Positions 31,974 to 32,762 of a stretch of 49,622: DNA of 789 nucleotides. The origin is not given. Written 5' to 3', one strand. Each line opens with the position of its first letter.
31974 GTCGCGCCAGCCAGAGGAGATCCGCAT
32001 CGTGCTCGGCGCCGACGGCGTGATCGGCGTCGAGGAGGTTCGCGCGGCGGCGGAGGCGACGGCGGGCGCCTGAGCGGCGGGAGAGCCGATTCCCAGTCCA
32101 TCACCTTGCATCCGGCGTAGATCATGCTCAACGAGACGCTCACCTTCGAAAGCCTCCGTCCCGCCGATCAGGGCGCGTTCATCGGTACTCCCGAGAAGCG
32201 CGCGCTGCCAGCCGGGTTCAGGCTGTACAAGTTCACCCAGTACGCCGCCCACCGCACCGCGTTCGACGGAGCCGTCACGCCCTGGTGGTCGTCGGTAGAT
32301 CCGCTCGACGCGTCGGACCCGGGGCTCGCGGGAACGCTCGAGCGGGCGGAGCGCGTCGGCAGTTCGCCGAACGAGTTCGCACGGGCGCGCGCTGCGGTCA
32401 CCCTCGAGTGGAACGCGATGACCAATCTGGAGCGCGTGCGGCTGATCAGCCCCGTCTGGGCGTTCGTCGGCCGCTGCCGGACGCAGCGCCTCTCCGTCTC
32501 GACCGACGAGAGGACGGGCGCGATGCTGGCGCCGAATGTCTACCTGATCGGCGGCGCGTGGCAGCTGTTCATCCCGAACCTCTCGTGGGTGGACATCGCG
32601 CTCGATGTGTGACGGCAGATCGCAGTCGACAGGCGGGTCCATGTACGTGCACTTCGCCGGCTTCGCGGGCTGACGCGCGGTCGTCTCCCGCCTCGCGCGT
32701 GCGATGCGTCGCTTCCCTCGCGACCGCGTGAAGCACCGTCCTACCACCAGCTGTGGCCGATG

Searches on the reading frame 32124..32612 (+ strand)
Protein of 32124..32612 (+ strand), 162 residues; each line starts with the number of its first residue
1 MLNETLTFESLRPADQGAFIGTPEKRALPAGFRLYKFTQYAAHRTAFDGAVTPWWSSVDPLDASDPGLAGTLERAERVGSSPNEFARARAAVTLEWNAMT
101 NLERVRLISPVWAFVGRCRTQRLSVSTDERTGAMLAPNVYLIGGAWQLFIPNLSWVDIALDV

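Call 4: search_protein_families(library=pfam, proteins=[window:32124-32612:+], max_evalue=0.01)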
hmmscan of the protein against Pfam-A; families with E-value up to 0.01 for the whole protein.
window:32124-32612:+ (162 aa): 0 families

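Call 42: search_protein_families(library=pfam, proteins=[window:32124-32612:+], max_evalue=0.1)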
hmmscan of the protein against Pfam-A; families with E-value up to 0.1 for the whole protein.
window:32124-32612:+ (162 aa): 0 families

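Call 47: search_protein_families(library=ncbifam, proteins=[window:32124-32612:+], max_evalue=0.01)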
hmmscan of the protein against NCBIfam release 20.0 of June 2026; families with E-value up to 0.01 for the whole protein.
window:32124-32612:+ (162 aa): 0 families

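Call 74: search_solved_structures(query=window:32124-32609:+, max_evalue=1)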
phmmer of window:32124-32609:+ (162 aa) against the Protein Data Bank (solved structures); distinct sequences matched with E-value up to 1: 0.
